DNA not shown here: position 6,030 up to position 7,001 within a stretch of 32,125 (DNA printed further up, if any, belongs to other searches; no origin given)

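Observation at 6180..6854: Lone plus-strand tail-anchored membrane protein inside the island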

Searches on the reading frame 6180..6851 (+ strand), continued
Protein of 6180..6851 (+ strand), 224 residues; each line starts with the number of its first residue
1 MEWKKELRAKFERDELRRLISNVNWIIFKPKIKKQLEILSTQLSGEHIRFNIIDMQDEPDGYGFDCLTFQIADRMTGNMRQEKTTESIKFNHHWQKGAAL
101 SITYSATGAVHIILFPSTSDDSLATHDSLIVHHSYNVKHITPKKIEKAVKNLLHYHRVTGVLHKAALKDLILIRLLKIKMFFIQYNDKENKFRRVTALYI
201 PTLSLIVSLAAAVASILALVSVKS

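Call 40: find_encoding_contigs(protein=P0061, flank=8000, max_places=3)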
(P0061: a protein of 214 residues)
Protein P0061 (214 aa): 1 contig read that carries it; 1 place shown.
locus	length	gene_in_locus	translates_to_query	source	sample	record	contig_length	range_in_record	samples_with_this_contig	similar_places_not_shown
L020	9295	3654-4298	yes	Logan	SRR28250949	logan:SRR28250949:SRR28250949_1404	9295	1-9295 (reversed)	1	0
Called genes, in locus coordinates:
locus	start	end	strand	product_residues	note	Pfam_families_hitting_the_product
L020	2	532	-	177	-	?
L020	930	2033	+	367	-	PF01547:SBP_bac_1, PF13416:SBP_bac_8, PF13531:SBP_bac_11 (weak), PF13343:SBP_bac_6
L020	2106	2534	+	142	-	PF04355:BamE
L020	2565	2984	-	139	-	PF00293:NUDIX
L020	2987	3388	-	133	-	PF04828:GFA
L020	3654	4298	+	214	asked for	-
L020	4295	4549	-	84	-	PF11112:PyocinActivator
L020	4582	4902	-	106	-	-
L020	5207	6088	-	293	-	PF04381:RdgC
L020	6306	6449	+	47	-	-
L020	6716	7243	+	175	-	-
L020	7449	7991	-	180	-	-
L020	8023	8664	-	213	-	PF12844:HTH_19, PF13560:HTH_31, PF01381:HTH_3, PF00717:Peptidase_S24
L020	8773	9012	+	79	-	PF13560:HTH_31 (weak), PF01381:HTH_3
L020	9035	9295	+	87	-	?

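Call 45: search_protein_families(library=pfam, alignment_id=A2, max_evalue=0.01)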
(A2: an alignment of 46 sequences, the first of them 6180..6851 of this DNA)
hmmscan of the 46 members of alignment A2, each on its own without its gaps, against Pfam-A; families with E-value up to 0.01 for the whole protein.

A. member 1, window:6180-6851:+ (224 aa): 0 families

B. families by the number of members that match (of 46 scanned): 3 families
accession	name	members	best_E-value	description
PF19880.4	DUF6353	2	0.00043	Family of unknown function (DUF6353)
PF24668.1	KH_Vigilin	1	0.0064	Vigilin KH domain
PF16032.11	DUF4788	1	0.0066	Domain of unknown function (DUF4788)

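Call 46: search_protein_families(library=padloc, alignment_id=A2, max_evalue=0.01)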
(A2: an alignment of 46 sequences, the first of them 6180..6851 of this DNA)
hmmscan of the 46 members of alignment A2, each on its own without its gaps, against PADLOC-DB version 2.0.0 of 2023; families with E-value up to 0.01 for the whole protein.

A. member 1, window:6180-6851:+ (224 aa): 0 families

B. families by the number of members that match (of 46 scanned): 0 families

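Call 47: search_solved_structures(query=A2, max_evalue=10)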
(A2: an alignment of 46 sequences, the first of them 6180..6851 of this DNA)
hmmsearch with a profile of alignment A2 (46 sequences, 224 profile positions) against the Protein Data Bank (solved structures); distinct sequences matched with E-value up to 10: 2.
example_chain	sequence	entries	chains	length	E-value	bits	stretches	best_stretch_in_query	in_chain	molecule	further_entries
4rdn_A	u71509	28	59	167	0.45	13.2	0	92-127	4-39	YTH domain-containing family protein 2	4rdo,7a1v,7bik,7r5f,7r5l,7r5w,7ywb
7u0e_B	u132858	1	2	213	0.83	12.4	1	90-136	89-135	Light chain Fab C13C9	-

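Call 49: list_cluster_members(proteins=[window:6180-6851:+, P0006, P0012])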
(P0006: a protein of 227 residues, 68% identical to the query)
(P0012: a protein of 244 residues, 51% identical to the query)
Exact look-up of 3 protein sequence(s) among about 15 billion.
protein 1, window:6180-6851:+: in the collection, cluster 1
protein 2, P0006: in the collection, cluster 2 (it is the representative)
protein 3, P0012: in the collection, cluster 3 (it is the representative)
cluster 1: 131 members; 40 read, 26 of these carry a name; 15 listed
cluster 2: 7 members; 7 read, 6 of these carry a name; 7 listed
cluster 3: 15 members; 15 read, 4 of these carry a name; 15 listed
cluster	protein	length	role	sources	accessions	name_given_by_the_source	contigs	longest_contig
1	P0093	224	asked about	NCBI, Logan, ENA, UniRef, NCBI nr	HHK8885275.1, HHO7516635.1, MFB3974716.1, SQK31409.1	hypothetical protein [Escherichia coli] | hypothetical protein n=2 Tax=Escherichia coli TaxID=562 RepID=UPI000B2D124D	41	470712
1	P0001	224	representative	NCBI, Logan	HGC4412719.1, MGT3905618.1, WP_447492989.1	TPA: hypothetical protein ACIYMA_004884 [Escherichia coli]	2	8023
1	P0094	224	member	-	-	hypothetical protein ACYAO3_004749 [Escherichia coli] | hypothetical protein | Uncharacterized protein n=13 Tax=Escherichia coli TaxID=562 RepID=B7LD23_ECO55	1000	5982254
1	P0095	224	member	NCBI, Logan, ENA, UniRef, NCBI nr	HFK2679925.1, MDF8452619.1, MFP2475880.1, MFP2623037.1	TPA: hypothetical protein ACG1EP_005330 [Escherichia coli] | hypothetical protein n=1 Tax=Escherichia coli TaxID=562 RepID=UPI001FCE7E98 | hypothetical protein [Escherichia coli]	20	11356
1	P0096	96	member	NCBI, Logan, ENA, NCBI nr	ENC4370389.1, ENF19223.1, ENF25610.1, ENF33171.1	TPA: hypothetical protein OBP09_004956 [Escherichia coli] | hypothetical protein ECP030481611_2230 [Escherichia coli P0304816.11]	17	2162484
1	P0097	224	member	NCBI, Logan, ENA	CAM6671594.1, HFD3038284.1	Phage protein [Escherichia coli]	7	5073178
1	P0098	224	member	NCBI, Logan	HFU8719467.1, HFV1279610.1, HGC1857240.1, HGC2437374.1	TPA: hypothetical protein ACH7GJ_005144 [Escherichia coli]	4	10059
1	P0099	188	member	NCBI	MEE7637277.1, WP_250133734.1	hypothetical protein, partial [Escherichia coli]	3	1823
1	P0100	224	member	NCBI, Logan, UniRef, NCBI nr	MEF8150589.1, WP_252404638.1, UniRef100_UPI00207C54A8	hypothetical protein [Escherichia coli] | hypothetical protein n=1 Tax=Escherichia coli TaxID=562 RepID=UPI00207C54A8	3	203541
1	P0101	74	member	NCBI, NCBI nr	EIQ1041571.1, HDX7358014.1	hypothetical protein LUN79_004642, partial [Escherichia coli] | hypothetical protein [Escherichia coli]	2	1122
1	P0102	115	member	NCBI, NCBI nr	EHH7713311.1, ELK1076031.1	hypothetical protein QI802_004506 [Escherichia coli] | hypothetical protein [Escherichia coli]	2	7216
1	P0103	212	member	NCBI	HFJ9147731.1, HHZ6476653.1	TPA: hypothetical protein ACWLAC_005299, partial [Escherichia coli]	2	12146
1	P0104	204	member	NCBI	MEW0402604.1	hypothetical protein AB0V15_22435, partial [Escherichia coli]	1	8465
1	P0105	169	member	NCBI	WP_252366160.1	hypothetical protein, partial [Escherichia coli]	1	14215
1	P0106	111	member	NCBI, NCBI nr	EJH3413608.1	hypothetical protein NDW22_004923, partial [Escherichia coli] | hypothetical protein [Escherichia coli]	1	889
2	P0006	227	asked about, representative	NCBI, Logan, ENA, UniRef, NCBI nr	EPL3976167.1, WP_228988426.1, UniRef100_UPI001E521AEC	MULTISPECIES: hypothetical protein [Serratia] | hypothetical protein n=1 Tax=Serratia TaxID=613 RepID=UPI001E521AEC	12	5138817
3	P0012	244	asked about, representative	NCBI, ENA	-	-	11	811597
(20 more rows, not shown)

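Call 55: find_related_loci(query=A1, collection=viral_contigs, flank=8000)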
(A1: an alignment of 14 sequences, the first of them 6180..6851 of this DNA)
Query A1 (224 aa) in viral_contigs; peptide patterns used: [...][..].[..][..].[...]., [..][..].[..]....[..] (x = any residue, [..] = any of these).
116 stretches matched a pattern; 7 encode a relative of the query (tblastn E <= 1e-3); 7 distinct loci.
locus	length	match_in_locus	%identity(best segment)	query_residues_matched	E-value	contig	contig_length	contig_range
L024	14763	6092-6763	100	1-224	2e-152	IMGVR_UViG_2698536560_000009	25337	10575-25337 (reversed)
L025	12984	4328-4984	67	1-219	6e-106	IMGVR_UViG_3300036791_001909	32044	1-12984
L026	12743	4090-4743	69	1-218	9e-103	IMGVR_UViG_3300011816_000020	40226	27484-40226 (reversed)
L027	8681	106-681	73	29-220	3e-91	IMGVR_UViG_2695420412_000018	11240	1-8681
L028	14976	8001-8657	51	1-219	4e-75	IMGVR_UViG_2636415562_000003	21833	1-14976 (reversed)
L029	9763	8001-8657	47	1-219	2e-66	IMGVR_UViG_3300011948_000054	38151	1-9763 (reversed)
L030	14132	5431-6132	43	1-218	2e-60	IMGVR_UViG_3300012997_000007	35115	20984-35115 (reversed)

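Call 56: find_encoding_contigs(protein=P0020, flank=8000, max_places=3)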
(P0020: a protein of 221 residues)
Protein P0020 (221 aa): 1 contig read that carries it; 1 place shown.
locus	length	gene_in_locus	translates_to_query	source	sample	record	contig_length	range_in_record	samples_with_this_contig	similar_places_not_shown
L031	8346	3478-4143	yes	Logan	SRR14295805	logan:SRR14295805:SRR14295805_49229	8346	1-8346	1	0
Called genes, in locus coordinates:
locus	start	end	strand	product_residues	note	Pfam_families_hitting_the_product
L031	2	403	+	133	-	?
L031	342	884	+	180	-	PF05876:GpA_ATPase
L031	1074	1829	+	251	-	PF05876:GpA_ATPase, PF20454:GpA_nuclease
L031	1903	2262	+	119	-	PF19835:SegE_GIY-YIG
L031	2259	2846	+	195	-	-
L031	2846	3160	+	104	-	-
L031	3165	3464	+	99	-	-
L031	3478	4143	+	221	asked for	-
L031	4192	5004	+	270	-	-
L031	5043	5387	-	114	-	-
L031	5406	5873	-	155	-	PF13408:Zn_ribbon_recom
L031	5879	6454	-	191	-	PF07508:Recombinase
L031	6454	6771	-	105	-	-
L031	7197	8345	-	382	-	?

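Call 57: find_encoding_contigs(protein=P0037, flank=8000, max_places=3)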
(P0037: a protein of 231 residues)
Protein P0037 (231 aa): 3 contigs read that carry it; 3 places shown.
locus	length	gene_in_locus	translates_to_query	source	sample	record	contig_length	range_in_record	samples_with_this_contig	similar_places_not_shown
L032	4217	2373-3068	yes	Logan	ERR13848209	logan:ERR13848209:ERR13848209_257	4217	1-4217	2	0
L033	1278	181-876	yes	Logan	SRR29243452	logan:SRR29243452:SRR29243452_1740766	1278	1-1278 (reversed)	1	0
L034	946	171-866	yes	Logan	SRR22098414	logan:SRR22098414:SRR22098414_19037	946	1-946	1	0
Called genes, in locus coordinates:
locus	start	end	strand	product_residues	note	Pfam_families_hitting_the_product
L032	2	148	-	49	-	?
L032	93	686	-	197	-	PF13392:HNH_3, PF00847:AP2 (weak)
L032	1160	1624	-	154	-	PF07463:NUMOD4 (weak)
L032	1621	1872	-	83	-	-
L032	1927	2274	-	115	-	-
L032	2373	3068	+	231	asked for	-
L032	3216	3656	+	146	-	PF10618:Tail_tube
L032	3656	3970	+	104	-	PF10109:Phage_TAC_7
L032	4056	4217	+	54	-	?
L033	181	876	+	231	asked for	-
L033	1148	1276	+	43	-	?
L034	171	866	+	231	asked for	-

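Call 62: search_protein_families(library=padloc, proteins=[L002:8946-10763:-, L006:7200-7925:+, L006:8888-9634:-, L007:6505-7293:-, L007:8693-9157:+, L007:9225-9959:-, L010:8829-9818:-, L014:8962-10992:-, L014:10992-12407:-, L014:6810-7694:+], max_evalue=0.001)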
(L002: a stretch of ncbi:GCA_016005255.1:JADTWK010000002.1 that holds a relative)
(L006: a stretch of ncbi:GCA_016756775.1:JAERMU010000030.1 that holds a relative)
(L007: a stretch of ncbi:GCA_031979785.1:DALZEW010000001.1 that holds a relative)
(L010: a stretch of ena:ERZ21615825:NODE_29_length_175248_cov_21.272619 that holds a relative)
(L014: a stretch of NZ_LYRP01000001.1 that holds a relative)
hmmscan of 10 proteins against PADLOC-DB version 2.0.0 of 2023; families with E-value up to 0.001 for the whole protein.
L002:8946-10763:- (606 aa): 133 families (the best 25 are shown)
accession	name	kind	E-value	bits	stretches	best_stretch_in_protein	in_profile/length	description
PDLC02358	Old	-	9.6e-76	253.8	2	172-516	123-452/578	Old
PDLC02979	AriA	-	1e-45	155.1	1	1-387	1-373/373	-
PDLC00070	GajA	-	4.5e-36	122.6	2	197-525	153-462/596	AAA ATPase domain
PDLC04168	GajA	-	2.2e-35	120.4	2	237-519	182-438/570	-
PDLC00086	GajA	-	3.2e-31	106.8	2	258-525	221-477/600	AAA ATPase domain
PDLC00067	GajA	-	1.6e-27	94.3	2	260-536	217-486/604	AAA ATPase domain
PDLC00066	GajA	-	2.8e-27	93.5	2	264-528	201-449/567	AAA ATPase domain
PDLC00090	GajA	-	2.3e-26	90.7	2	196-514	163-479/659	AAA ATPase domain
PDLC00065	GajA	-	1.3e-25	88.2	1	1-530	1-523/670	AAA ATPase domain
PDLC00071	GajA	-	5.7e-25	86.1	2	230-517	172-439/588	AAA ATPase domain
PDLC00063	GajA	-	6.9e-25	85.7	1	1-514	1-527/679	AAA ATPase domain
PDLC00081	GajA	-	1.4e-24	84.8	2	237-534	182-455/574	AAA ATPase domain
PDLC00062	GajA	-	3.1e-23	80.1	2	1-46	1-46/639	AAA ATPase domain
PDLC00094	GajA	-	3.2e-23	80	2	1-58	1-57/569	AAA ATPase domain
PDLC00085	GajA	-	1.8e-22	77.9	2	263-523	176-450/580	AAA ATPase domain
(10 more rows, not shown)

L006:7200-7925:+ (242 aa): 2 families
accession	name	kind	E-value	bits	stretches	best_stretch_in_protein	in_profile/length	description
PDLC03656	mREase_IV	-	7.8e-08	30.4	1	147-224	182-258/277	Type IV methyl-directed restriction enzyme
PDLC03662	mREase_IV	-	1.5e-05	21.8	1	145-226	461-539/560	Type IV methyl-directed restriction enzyme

L006:8888-9634:- (249 aa): 0 families

L007:6505-7293:- (263 aa): 0 families

L007:8693-9157:+ (155 aa): 0 families

L007:9225-9959:- (245 aa): 0 families

L010:8829-9818:- (330 aa): 0 families

L014:8962-10992:- (677 aa): 17 families
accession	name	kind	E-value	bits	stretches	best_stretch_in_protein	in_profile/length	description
PDLC04098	HerA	-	3.7e-253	840.1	1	5-676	4-684/686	-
PDLC04102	HerA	-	9.9e-103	342.7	1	12-666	8-647/654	-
PDLC04105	HerA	-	1.4e-96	322.3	2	379-662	266-559/576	-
PDLC04106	HerA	-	5.7e-88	294.1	1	99-676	90-663/667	-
PDLC04097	HerA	-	4.5e-63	211.9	1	11-660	5-615/618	-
PDLC02188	HerA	-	1.2e-62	210.6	1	114-676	83-577/578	-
PDLC02185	HerA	-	9.3e-62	207.5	2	461-660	388-583/585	-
PDLC04100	HerA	-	2.8e-59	199.3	2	462-661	386-577/580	-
PDLC04103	HerA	-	8.6e-58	194.1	2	430-659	354-577/579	-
PDLC04104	HerA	-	4.1e-47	158.7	1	430-667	132-365/379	-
PDLC04101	HerA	-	7.4e-22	75.6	1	60-260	52-247/400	-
PDLC01055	HerA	-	2.8e-17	60.7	1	508-637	408-525/532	Type III coevolved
PDLC04099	HerA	-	8.6e-17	59.2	1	51-223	39-212/214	-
PDLC04140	mad8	-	8.1e-16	56.4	1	173-637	27-300/314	mads_8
PDLC04107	HerA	-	5.7e-13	46.6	1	94-228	85-217/306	-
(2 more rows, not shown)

L014:10992-12407:- (472 aa): 23 families
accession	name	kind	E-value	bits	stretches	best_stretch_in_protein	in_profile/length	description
PDLC04079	SIR2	-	2.9e-155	515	2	163-462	127-421/430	-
PDLC04084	SIR2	-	4.4e-45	152.6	1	44-453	20-404/414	-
PDLC02186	SIR2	-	4.8e-37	126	1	52-440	15-387/412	-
PDLC04076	SIR2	-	1.2e-32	111.6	1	204-455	149-398/406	-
PDLC04093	SIR2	-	4.3e-32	109.5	1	204-400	135-309/395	-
PDLC04085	SIR2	-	5.3e-28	96.1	1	202-409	181-393/463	-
PDLC04090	SIR2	-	1.6e-26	91.5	1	198-406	167-361/426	-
PDLC04075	SIR2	-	2.3e-26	90.5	1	198-398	165-349/414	-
PDLC04081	SIR2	-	1.3e-23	81.8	1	202-380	118-281/345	-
PDLC04094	SIR2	-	2.8e-22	77.5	1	197-396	130-296/399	-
PDLC04088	SIR2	-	2.2e-21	74.4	1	215-398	168-328/390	-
PDLC04087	SIR2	-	8.6e-19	65.6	1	208-395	121-285/343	-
PDLC04082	SIR2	-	2.8e-16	57.3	1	205-385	116-276/345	-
PDLC04080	SIR2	-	6.1e-16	56.5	1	219-398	124-304/347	-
PDLC02414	Aga_SIR2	-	5.7e-13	46.9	1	144-393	52-255/313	-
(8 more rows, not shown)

L014:6810-7694:+ (295 aa): 0 families

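Call 63: search_protein_families(library=padloc, proteins=[L015:6918-7394:+, L015:7420-8145:-, L028:9439-11127:-, L030:4353-5156:+, L030:6285-7211:-, L031:4162-5001:+, L012:7277-7951:+, L028:8839-9219:+, L017:3152-3874:+, L007:9964-10713:-], max_evalue=0.001)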
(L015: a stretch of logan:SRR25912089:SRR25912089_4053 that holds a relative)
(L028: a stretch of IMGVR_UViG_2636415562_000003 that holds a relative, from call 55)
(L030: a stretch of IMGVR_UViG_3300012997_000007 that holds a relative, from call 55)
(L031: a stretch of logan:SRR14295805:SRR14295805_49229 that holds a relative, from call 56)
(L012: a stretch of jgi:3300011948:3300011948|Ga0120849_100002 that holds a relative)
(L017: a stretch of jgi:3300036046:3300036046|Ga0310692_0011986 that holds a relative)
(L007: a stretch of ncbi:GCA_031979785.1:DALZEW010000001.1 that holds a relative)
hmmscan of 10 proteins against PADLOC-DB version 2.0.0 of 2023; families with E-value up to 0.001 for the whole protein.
L015:6918-7394:+ (159 aa): 4 families
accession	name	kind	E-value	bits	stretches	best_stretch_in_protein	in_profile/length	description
PDLC03212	mREase_II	-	1.3e-71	237.7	1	1-155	2-156/161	Type II methyl-directed restriction enzyme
PDLC03214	mREase_II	-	1.7e-11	42.5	1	27-126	25-129/164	Type II methyl-directed restriction enzyme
PDLC03205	mREase_II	-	5.3e-10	37.1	1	5-154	11-168/172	Type II methyl-directed restriction enzyme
PDLC03208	mREase_II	-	1.5e-08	33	1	30-149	23-134/143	Type II methyl-directed restriction enzyme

L015:7420-8145:- (242 aa): 0 families

L028:9439-11127:- (563 aa): 0 families

L030:4353-5156:+ (268 aa): 4 families
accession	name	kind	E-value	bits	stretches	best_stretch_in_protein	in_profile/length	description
PDLC03973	UzuA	-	5e-53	178.4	1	2-268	3-278/278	-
PDLC03974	UzuA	-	4e-45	152.6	1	83-268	127-310/310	-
PDLC03693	HEase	-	4.8e-05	20.7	1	172-258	108-187/313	homing endonuclease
PDLC03701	HEase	-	0.00047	18.1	1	173-266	4-91/271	homing endonuclease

L030:6285-7211:- (309 aa): 3 families
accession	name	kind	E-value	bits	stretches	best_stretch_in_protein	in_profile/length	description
PDLC03924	MkoC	-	4e-09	33.1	1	20-127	999-1118/1136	-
PDLC02614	DrmC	-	8e-06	23.7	1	18-120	26-130/153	DrmC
PDLC03922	MkoB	-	0.00042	17.7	0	50-116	513-570/610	-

L031:4162-5001:+ (280 aa): 0 families

L012:7277-7951:+ (225 aa): 0 families

L028:8839-9219:+ (127 aa): 0 families

L017:3152-3874:+ (241 aa): 0 families

L007:9964-10713:- (250 aa): 0 families

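Call 65: predict_structure(alignment_id=A2)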
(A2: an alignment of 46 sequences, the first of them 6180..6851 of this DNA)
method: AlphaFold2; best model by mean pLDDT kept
length: 224 residues; sequences in the alignment: 46
mean_pLDDT: 92.0   pTM: 0.80
mean pLDDT of the five models: 92.0, 91.4, 91.0, 90.9, 89.9
residues with pLDDT >= 90: 182; 70-90: 25; 50-70: 17; < 50: 0
segments of 3 or more residues with pLDDT < 50: none
pLDDT, mean of each block of 10 residues (from residue 1): 93 95 96 98 95 84 84 96 96 97 94 97 94 95 98 98 96 93 71 69 91 97 89
secondary structure, 60 per line:
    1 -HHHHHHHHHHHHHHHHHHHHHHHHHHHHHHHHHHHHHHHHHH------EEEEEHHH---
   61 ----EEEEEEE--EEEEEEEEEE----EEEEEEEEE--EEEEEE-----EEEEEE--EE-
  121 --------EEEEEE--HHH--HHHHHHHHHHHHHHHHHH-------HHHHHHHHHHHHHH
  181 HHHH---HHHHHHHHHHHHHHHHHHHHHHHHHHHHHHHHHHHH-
elements in order: H2-43 E50-54 E65-71 E74-83 E88-96 E99-104 E110-115 E129-134 H142-159 H167-184 H188-223
